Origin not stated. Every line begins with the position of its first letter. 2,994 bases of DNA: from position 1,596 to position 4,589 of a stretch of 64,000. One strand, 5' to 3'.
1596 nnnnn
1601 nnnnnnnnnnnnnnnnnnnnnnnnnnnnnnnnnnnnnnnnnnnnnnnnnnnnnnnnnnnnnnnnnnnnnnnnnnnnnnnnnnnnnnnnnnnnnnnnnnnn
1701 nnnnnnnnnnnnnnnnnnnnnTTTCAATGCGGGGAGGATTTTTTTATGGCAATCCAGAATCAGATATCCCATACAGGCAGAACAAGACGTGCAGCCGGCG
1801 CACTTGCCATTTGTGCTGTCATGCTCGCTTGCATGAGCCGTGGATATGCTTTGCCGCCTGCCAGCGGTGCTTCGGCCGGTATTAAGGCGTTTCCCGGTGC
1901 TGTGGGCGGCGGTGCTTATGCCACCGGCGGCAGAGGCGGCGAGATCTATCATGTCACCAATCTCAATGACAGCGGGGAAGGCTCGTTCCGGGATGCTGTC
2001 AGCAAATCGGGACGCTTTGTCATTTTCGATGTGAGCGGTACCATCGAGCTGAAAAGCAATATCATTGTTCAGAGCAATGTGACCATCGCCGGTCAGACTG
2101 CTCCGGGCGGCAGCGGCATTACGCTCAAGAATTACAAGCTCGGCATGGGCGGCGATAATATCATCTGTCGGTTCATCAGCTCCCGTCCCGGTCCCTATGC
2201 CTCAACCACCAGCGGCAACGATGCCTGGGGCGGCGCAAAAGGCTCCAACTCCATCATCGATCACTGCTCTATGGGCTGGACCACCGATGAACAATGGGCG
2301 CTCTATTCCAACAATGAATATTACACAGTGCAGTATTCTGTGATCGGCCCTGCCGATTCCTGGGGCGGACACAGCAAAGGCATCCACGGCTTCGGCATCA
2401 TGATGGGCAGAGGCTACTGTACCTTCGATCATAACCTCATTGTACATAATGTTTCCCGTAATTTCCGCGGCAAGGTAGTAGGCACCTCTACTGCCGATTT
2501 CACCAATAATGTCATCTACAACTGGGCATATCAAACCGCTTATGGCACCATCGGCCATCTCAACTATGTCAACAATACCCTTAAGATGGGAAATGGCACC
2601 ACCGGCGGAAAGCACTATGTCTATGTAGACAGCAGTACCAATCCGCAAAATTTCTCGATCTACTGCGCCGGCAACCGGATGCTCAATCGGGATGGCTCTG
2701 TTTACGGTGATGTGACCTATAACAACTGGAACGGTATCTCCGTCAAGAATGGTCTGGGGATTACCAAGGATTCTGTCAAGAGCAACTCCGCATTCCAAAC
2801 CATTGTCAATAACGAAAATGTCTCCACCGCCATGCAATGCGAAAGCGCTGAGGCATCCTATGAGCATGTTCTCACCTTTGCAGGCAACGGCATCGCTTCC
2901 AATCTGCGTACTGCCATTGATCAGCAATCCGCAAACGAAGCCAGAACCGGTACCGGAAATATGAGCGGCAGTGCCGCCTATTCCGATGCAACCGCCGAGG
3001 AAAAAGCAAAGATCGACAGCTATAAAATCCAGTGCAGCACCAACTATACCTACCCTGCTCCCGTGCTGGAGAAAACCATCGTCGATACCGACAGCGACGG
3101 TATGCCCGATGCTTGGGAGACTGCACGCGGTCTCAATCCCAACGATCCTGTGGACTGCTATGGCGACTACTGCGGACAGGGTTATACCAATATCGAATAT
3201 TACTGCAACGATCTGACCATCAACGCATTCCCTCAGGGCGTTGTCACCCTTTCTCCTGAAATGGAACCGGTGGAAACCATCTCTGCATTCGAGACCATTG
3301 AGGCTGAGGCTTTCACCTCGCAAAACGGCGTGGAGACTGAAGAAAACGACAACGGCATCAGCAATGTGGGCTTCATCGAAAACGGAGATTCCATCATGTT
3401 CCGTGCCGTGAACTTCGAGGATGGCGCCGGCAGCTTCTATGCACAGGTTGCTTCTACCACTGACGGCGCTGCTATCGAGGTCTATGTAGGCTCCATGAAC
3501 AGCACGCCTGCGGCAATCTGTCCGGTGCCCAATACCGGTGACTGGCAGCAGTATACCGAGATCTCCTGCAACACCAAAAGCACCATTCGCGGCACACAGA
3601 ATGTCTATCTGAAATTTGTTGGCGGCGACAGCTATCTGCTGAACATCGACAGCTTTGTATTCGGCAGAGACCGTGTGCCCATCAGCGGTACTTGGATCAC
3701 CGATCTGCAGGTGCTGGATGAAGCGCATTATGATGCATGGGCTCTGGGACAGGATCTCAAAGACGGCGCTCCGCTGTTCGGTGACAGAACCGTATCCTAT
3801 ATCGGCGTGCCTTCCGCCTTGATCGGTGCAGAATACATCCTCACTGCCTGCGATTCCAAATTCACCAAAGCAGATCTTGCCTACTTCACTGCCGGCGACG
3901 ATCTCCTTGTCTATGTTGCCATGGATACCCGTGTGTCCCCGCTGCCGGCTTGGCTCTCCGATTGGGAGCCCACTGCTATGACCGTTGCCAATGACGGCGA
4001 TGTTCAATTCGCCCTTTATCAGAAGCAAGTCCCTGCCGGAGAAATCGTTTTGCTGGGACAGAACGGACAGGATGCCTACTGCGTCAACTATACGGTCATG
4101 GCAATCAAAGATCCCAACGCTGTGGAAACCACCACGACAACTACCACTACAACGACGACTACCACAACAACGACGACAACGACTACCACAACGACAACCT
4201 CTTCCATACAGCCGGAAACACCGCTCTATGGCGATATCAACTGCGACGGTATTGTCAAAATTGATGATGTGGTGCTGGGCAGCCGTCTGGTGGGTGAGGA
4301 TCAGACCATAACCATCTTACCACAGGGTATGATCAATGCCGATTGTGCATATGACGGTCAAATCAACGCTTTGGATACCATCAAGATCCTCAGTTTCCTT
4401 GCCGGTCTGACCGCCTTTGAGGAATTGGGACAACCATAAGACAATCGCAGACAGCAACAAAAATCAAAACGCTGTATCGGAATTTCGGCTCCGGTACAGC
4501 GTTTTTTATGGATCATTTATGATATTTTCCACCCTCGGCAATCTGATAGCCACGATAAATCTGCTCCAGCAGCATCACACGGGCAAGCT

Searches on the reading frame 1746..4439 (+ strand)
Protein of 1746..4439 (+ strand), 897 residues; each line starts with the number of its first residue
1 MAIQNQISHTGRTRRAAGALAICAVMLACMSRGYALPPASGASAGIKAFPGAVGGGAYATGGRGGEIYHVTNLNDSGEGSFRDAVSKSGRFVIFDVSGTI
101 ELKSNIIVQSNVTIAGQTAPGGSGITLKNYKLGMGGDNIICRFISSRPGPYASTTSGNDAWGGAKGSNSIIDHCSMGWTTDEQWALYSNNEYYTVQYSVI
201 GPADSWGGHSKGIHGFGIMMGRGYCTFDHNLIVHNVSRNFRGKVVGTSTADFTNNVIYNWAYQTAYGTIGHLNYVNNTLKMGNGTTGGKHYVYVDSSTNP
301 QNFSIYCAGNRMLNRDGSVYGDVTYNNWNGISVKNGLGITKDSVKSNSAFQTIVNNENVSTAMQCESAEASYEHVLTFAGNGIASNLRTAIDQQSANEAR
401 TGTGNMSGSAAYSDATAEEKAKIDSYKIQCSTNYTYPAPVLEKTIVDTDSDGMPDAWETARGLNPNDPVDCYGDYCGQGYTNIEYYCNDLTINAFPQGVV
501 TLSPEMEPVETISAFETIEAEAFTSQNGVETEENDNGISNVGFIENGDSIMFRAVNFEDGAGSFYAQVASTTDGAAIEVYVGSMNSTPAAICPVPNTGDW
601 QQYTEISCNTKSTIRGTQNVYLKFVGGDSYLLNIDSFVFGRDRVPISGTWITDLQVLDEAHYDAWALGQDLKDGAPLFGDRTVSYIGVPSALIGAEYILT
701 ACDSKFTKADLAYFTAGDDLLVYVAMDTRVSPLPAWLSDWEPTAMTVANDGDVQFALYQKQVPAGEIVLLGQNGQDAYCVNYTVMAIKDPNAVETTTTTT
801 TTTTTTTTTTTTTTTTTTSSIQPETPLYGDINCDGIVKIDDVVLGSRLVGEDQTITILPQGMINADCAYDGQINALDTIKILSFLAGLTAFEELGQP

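Call 30: find_encoding_contigs(protein=window:1746-4439:+, flank=10000, max_places=1)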
Protein window:1746-4439:+ (897 aa): no gene with exactly this product is on record in the collection.

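Call 32: search_protein_families(library=pfam, proteins=[window:1746-4439:+], max_evalue=0.001)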
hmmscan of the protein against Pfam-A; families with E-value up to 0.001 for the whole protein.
window:1746-4439:+ (897 aa): 2 families
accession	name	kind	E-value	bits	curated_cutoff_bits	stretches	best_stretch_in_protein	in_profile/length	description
PF03422.21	CBM_6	-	2.8e-30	105.6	28.9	1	519-640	1-124/125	Carbohydrate binding module (family 6)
PF18099.7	CBM_35_2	-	9.1e-06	26.1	23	1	532-629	10-105/112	Carbohydrate binding module (family 35)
